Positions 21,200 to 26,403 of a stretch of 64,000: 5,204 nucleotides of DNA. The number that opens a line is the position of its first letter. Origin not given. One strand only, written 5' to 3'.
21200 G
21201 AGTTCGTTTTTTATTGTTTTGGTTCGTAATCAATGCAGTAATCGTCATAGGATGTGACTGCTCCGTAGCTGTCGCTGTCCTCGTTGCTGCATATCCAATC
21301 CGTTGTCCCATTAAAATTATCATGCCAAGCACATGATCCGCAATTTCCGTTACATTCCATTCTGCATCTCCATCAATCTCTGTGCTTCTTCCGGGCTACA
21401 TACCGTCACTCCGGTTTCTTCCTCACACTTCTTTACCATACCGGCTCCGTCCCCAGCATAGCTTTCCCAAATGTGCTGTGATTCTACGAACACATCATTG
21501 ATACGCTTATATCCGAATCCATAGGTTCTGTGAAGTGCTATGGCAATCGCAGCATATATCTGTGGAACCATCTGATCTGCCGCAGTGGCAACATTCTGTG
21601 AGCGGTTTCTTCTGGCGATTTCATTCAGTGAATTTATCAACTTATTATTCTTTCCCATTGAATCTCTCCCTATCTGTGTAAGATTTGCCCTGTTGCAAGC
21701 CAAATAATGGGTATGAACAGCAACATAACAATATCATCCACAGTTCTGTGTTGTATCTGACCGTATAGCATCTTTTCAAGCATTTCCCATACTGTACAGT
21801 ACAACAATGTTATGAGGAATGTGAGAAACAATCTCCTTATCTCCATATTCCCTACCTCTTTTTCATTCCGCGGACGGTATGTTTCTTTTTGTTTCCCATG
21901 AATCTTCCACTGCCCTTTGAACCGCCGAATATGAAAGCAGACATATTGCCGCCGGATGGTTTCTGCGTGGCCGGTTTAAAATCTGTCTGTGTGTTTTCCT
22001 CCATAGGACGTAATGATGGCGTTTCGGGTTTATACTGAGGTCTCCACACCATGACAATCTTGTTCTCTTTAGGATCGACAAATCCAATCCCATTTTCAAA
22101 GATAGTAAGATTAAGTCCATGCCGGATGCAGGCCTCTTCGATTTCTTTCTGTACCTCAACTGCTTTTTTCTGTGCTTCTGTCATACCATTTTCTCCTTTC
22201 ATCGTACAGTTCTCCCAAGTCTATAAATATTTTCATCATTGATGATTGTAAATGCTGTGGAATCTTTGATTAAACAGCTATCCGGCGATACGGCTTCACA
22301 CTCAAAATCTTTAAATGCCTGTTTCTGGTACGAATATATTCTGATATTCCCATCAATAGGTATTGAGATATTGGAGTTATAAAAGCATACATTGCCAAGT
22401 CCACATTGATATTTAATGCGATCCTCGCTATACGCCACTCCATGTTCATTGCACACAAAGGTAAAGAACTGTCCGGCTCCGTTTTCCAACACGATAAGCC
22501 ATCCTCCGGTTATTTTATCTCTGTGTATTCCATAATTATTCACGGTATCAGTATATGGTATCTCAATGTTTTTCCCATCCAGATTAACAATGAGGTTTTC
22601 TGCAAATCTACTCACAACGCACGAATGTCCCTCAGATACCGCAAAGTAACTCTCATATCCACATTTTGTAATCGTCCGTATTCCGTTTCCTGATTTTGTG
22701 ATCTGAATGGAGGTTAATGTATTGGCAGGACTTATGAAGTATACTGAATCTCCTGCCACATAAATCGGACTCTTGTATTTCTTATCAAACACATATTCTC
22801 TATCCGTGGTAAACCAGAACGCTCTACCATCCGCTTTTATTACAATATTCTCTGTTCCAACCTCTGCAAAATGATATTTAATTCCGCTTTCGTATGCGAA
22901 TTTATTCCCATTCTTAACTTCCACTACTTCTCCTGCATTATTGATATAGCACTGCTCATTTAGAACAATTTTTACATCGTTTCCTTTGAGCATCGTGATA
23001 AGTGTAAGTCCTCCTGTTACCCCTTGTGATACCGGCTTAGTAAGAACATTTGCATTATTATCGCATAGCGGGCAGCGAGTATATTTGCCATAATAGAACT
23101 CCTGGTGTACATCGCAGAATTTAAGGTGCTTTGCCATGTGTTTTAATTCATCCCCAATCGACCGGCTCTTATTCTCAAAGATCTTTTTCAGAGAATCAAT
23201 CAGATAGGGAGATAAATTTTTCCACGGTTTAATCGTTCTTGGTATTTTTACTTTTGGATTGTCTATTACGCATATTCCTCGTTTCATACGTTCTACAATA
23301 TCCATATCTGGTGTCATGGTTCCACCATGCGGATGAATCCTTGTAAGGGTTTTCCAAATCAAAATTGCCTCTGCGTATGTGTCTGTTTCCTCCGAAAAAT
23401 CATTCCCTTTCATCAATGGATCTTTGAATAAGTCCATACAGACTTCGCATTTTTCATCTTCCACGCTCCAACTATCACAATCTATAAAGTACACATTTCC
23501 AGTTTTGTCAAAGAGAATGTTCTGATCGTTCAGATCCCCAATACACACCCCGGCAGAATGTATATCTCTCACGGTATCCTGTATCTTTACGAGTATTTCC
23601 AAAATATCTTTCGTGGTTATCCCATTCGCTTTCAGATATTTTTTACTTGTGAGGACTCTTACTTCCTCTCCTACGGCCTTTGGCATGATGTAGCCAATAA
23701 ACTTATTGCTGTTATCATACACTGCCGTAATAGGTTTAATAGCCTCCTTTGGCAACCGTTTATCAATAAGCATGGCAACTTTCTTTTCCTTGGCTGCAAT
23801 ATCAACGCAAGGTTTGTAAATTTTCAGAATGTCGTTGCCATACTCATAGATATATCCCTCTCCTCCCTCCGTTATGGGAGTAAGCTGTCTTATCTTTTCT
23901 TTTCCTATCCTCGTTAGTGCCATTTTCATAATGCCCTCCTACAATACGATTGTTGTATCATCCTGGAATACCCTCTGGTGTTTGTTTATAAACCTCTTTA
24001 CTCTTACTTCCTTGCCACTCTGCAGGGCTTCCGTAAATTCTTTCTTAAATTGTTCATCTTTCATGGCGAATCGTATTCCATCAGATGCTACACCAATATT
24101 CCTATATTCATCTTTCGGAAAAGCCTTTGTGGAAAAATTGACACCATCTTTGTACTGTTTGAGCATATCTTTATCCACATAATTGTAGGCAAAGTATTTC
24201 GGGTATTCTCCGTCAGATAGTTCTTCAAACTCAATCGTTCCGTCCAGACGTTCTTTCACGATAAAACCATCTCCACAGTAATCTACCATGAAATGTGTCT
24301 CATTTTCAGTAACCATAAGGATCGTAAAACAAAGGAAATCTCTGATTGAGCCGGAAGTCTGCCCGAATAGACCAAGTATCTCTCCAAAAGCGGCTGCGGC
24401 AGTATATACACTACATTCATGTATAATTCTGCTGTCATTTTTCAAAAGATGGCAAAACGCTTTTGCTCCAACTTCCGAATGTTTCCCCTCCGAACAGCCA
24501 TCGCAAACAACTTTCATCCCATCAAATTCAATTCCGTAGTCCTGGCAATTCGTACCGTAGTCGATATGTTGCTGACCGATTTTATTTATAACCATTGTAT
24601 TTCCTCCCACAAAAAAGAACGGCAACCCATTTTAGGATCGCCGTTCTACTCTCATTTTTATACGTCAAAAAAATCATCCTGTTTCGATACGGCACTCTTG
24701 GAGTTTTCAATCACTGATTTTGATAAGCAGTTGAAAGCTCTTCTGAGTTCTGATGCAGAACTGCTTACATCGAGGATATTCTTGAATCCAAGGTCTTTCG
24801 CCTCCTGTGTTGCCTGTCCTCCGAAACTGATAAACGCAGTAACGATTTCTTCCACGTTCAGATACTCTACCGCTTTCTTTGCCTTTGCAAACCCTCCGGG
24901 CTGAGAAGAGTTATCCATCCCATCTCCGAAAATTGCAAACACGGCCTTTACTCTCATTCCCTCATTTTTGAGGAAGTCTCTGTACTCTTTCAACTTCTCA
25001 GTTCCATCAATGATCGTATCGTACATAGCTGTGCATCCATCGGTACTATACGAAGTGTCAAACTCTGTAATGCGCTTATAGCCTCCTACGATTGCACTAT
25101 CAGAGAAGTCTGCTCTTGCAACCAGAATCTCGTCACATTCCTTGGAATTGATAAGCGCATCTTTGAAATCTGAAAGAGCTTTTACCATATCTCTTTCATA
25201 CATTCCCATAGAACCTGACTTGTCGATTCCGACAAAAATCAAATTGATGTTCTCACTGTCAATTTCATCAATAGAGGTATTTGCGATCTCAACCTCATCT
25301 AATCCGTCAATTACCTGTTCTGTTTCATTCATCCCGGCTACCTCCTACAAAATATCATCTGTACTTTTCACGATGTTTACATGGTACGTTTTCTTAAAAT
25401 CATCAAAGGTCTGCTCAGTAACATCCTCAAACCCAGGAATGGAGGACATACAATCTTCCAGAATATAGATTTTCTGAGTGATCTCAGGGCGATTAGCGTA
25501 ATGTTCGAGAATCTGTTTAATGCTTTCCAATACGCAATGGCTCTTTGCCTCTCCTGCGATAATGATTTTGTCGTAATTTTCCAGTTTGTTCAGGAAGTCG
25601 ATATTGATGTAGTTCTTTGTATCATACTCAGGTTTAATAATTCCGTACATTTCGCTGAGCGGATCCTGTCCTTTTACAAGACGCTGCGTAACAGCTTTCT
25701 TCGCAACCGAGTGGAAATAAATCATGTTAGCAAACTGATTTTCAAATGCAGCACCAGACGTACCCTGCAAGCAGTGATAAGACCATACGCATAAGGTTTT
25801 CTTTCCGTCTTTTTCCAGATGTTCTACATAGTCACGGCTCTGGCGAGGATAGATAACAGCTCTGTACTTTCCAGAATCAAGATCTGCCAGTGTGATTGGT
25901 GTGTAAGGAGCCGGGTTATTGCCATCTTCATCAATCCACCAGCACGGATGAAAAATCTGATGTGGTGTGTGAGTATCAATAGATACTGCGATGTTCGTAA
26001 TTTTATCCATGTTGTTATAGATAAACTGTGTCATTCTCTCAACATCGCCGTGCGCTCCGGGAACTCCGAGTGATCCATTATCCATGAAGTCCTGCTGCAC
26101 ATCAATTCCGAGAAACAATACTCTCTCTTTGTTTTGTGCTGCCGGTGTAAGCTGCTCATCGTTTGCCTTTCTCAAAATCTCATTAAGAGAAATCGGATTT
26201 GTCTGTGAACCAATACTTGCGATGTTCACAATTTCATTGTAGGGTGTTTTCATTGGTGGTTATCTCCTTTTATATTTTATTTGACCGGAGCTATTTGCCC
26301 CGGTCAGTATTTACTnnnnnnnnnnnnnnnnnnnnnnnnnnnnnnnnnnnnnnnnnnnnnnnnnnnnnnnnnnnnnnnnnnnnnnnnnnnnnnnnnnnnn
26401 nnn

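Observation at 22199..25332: Phage-borne vWA / PP2C phosphatase / Ser-Thr kinase triad (TerY-P-like) inside the tRNA-rich insertion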

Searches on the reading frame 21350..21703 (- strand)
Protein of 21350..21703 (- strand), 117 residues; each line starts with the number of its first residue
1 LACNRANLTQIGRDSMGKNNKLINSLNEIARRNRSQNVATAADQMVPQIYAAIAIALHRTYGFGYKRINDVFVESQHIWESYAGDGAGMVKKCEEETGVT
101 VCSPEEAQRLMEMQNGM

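Call 4: search_protein_families(library=pfam, proteins=[window:21350-21703:-], max_evalue=0.1)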
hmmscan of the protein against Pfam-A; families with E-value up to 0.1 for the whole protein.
window:21350-21703:- (117 aa): 1 family
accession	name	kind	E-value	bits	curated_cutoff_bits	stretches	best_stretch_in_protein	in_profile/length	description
PF05708.18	Peptidase_C92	-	0.029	14.8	27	1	23-104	54-138/166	Permuted papain-like amidase enzyme, YaeF/YiiX, C92 family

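Call 5: search_protein_families(library=padloc, proteins=[window:21350-21703:-], max_evalue=0.1)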
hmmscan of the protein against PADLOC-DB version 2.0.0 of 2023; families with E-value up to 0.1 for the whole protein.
window:21350-21703:- (117 aa): 0 families

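Call 6: search_protein_families(library=ncbifam, proteins=[window:21350-21703:-], max_evalue=0.1)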
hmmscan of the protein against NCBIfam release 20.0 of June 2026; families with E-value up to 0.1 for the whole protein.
window:21350-21703:- (117 aa): 1 family
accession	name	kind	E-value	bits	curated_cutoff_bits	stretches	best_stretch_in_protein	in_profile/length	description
NF003004.0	PRK03814.1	equivalog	0.045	14.1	84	1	29-59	48-78/86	oxaloacetate decarboxylase subunit gamma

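Call 7: search_protein_families(library=phrogs, proteins=[window:21350-21703:-], max_evalue=0.01)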
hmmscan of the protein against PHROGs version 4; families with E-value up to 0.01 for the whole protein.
window:21350-21703:- (117 aa): 0 families

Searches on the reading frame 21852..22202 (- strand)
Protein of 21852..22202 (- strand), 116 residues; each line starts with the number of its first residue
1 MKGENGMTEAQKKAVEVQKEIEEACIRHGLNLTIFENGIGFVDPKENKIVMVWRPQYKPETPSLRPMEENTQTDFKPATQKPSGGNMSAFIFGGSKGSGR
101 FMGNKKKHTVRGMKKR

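Call 4: search_protein_families(library=pfam, proteins=[window:21852-22202:-], max_evalue=0.1)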
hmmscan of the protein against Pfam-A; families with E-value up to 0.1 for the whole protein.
window:21852-22202:- (116 aa): 0 families

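Call 5: search_protein_families(library=padloc, proteins=[window:21852-22202:-], max_evalue=0.1)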
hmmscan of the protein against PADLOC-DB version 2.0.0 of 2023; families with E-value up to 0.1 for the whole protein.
window:21852-22202:- (116 aa): 0 families

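Call 6: search_protein_families(library=ncbifam, proteins=[window:21852-22202:-], max_evalue=0.1)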
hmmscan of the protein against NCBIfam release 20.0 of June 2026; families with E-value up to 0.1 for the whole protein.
window:21852-22202:- (116 aa): 0 families

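Call 7: search_protein_families(library=phrogs, proteins=[window:21852-22202:-], max_evalue=0.01)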
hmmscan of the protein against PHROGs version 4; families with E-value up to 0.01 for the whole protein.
window:21852-22202:- (116 aa): 0 families

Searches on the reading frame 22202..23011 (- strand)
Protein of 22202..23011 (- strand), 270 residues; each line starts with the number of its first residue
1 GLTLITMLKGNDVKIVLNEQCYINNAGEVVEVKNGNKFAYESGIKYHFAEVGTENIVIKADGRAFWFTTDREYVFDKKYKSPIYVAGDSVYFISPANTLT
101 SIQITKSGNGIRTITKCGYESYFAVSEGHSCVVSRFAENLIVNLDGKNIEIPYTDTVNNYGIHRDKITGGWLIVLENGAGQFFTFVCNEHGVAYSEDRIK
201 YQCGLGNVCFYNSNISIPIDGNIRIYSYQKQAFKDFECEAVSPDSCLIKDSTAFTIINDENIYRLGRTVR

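Call 80: search_solved_structures(query=A8, max_evalue=10)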
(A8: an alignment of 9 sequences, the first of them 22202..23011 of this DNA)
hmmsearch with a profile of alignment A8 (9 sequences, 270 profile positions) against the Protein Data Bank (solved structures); distinct sequences matched with E-value up to 10: 0.

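Call 81: search_protein_families(library=pfam, alignment_id=A8, max_evalue=10)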
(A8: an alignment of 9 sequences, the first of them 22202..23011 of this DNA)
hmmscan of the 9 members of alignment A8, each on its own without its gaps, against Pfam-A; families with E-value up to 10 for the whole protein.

A. member 1, window:22202-23011:- (270 aa): 2 families
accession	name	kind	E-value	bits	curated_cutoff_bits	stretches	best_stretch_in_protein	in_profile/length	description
PF23739.1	HTH_72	-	0.072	13.5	27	1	141-167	19-45/70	HTH 3-helical bundle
PF15513.11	DUF4651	-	0.14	12.6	22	1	157-197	25-61/61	Domain of unknown function (DUF4651)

B. families by the number of members that match (of 9 scanned): 7 families
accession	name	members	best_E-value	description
PF16378.10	DUF4988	1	0.028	Domain of unknown function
PF05989.17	Chordopox_A35R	1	0.057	Chordopoxvirus A35R protein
PF23739.1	HTH_72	1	0.072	HTH 3-helical bundle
PF18641.6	LidA_Long_CC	1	0.091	LidA long coiled-coil domain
PF20477.3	DUF6719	1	0.12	Family of unknown function (DUF6719)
PF00947.25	Pico_P2A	1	0.13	Picornavirus core protein 2A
PF15513.11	DUF4651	1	0.14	Domain of unknown function (DUF4651)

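Call 90: search_protein_representatives(protein=window:22202-23011:-)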
Query: 270 residues. Proteins with E-value up to 0.001 (for the whole library): 76; up to 1e-10: 60; up to 1e-30: 17. The best 76 are listed.
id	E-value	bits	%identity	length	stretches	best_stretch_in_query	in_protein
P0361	4.4e-94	331.2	57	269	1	1-267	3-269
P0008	9.8e-89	313.7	54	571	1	1-267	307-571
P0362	6.1e-55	202.8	51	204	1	68-265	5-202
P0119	1.3e-51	191.9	40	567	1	1-265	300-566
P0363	1.5e-49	185.2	94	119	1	183-270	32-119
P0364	4.2e-43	164.0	35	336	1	1-266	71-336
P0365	5.4e-41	157.1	95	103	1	30-108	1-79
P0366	9.6e-39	149.7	97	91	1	175-244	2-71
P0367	6.1e-38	147.1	34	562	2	5-266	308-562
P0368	1.5e-36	142.5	32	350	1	7-266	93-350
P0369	7.2e-36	140.3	31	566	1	6-266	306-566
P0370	1.2e-34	136.4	30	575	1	10-266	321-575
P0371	7.1e-33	130.5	36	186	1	88-266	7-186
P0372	2.0e-32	129.1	32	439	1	3-265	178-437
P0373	3.9e-31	124.8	30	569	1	1-266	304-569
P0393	4.0e-20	88.7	24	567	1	4-266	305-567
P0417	4.4e-11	59.1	23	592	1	6-267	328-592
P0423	1.2e-09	54.4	27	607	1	11-259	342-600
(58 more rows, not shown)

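Call 91: find_encoding_contigs(protein=P0417, flank=6000, max_places=2)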
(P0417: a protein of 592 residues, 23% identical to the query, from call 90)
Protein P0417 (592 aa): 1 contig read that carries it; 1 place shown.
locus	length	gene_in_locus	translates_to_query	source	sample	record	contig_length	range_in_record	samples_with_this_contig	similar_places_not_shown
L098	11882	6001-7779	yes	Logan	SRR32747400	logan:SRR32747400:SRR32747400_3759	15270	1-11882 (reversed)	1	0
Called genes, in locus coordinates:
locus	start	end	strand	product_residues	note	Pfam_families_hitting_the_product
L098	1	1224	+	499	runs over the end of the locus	PF09547:SpoIVA_ATPase, PF20438:SpoIVA_middle, PF20439:SpoIVA_C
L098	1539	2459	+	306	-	-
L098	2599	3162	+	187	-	-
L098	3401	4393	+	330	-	-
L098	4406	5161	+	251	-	-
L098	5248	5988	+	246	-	PF13672:PP2C_2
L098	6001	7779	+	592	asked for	PF00069:Pkinase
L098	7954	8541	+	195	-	PF00535:Glycos_transf_2, PF10111:Glyco_tranf_2_2, PF13641:Glyco_tranf_2_3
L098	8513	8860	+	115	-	-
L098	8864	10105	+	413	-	-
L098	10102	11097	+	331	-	PF00106:adh_short (weak), PF01073:3Beta_HSD, PF01370:Epimerase, PF02719:Polysacc_synt_2, PF04321:RmlD_sub_bind, PF07993:NAD_binding_4, PF13460:NAD_binding_10 (weak), PF16363:GDP_Man_Dehyd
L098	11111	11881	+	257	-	?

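Call 92: find_encoding_contigs(protein=P0393, flank=6000, max_places=2)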
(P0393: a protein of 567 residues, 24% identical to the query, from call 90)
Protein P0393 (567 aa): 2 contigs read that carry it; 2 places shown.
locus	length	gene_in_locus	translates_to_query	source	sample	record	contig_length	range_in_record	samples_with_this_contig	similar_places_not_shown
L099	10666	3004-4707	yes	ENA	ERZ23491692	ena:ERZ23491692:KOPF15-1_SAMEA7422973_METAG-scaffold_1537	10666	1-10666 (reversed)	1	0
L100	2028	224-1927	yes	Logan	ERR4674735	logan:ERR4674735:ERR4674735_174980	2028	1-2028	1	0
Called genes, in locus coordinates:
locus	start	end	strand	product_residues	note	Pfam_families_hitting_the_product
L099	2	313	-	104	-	?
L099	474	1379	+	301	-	PF00857:Isochorismatase (faint)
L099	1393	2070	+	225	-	-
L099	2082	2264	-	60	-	-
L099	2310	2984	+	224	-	PF13672:PP2C_2 (faint)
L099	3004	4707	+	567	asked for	PF00069:Pkinase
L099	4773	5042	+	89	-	-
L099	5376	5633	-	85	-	-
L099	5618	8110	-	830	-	PF07517:SecA_DEAD, PF00270:DEAD, PF01043:SecA_PP_bind, PF21090:P-loop_SecA, PF07516:SecA_SW, PF02810:SEC-C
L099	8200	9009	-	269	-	PF17862:AAA_lid_3 (weak), PF01434:Peptidase_M41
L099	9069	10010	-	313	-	-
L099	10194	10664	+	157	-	?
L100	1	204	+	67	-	?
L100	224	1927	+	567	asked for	PF00069:Pkinase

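Call 93: find_encoding_contigs(protein=P0423, flank=6000, max_places=2)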
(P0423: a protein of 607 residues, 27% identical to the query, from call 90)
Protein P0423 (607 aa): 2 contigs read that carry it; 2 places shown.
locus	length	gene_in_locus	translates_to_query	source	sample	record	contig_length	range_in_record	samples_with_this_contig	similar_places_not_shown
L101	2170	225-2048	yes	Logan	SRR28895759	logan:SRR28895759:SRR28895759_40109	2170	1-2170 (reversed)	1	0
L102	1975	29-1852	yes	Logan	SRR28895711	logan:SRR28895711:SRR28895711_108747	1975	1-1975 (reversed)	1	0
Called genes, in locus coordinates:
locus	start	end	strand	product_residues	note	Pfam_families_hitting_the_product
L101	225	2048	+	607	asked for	-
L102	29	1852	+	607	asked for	-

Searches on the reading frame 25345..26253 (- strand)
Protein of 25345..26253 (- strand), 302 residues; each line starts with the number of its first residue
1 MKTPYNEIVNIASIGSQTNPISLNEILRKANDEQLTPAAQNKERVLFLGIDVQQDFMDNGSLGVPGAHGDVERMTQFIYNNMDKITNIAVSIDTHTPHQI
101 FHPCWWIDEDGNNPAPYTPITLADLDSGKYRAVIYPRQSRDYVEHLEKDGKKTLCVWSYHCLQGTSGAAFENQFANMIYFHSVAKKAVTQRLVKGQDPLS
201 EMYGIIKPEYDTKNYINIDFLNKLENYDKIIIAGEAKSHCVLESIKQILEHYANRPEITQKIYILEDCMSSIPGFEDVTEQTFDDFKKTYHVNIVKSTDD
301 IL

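Call 4: search_protein_families(library=pfam, proteins=[window:25345-26253:-], max_evalue=0.1)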
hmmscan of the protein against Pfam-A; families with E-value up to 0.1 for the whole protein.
window:25345-26253:- (302 aa): 1 family
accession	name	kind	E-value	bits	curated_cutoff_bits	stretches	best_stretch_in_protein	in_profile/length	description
PF00857.26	Isochorismatase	-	0.0074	16.8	27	0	178-273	64-152/175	Isochorismatase domain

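Call 5: search_protein_families(library=padloc, proteins=[window:25345-26253:-], max_evalue=0.1)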
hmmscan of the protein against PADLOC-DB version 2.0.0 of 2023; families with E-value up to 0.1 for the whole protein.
window:25345-26253:- (302 aa): 0 families

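Call 6: search_protein_families(library=ncbifam, proteins=[window:25345-26253:-], max_evalue=0.1)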
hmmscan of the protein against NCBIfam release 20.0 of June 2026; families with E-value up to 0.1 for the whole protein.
window:25345-26253:- (302 aa): 1 family
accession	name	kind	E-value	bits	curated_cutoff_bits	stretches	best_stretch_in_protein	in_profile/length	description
NF008623.0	PRK11609.1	equivalog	7e-08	32.5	174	1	155-247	81-163/213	bifunctional nicotinamidase/pyrazinamidase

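Call 7: search_protein_families(library=phrogs, proteins=[window:25345-26253:-], max_evalue=0.01)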
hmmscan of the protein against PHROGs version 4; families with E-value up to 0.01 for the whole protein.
window:25345-26253:- (302 aa): 0 families

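Call 46: search_solved_structures(query=A4, max_evalue=0.01, show_alignments=2)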
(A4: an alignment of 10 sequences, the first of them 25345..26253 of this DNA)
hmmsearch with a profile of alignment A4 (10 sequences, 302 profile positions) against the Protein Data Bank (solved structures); distinct sequences matched with E-value up to 0.01: 3.
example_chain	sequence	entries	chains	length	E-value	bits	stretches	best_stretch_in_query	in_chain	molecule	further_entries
29iv_A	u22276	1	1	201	1.5e-05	27.5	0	141-249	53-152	nicotinamidase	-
1ilw_A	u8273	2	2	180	0.001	21.5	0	48-97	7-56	180 aa long hypothetical Pyrazinamidase/nicotinamidase | 180aa long hypothetical Pyrazinamidase/Nicotinamidase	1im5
2h0r_A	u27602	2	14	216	0.0029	20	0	149-287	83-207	Nicotinamidase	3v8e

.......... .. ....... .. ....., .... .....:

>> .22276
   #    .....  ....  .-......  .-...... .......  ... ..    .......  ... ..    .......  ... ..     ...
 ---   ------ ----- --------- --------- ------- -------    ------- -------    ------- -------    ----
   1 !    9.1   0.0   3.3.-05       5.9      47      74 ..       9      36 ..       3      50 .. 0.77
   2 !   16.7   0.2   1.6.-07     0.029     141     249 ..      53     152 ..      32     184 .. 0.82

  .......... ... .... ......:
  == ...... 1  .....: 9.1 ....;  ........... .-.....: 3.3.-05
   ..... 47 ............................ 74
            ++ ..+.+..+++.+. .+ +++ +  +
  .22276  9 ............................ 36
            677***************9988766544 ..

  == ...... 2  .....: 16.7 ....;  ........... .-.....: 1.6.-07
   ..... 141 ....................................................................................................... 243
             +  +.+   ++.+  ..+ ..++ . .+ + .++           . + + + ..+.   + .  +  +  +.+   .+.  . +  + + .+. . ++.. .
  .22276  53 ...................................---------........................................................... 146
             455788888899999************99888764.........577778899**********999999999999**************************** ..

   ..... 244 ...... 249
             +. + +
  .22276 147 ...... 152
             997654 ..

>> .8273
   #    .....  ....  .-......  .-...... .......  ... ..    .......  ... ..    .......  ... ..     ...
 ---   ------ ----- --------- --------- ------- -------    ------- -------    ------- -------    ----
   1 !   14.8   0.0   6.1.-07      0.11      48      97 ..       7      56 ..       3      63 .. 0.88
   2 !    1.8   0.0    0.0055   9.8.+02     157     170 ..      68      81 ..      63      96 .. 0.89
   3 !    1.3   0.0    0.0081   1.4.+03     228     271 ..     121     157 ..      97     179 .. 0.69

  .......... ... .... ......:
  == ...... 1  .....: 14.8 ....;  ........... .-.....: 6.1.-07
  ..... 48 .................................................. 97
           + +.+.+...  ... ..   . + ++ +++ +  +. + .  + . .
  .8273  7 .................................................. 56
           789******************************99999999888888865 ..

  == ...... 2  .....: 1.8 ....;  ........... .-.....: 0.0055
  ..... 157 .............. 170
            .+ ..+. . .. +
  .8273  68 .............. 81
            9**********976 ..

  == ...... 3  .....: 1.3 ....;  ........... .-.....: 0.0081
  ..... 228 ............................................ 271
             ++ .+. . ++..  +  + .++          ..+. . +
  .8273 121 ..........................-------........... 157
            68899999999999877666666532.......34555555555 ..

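Call 75: find_homologous_proteins(query=window:25345-26253:-)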
Query window:25345-26253:- (302 aa): 1116 proteins with E <= 0.001 among 1786 candidates; the best 120 are listed.
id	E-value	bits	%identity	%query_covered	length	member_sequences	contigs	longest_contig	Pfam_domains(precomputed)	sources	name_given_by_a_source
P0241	2.7e-204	695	99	100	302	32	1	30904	-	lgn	-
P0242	3.1e-202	688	99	100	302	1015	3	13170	-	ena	-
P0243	5.9e-193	658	93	100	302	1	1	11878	-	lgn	-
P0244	4.3e-180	616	85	100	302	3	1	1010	-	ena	-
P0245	1.4e-179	614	87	100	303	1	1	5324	-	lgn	-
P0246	2.5e-179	613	87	100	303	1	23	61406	-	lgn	-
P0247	3.2e-179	613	87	100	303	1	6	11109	-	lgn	-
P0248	4.6e-177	606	86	100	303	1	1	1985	-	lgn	-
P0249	5.2e-176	602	90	100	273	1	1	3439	-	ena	-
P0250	5.5e-176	602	85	100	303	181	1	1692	-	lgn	-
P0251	9.0e-176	601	84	100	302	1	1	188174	-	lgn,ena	-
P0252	1.5e-174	597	85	99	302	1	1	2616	-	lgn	-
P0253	3.1e-174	596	99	85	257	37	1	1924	-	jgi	-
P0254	3.3e-174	596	85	99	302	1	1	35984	-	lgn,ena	-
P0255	6.5e-174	595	82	100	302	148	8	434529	-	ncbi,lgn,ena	-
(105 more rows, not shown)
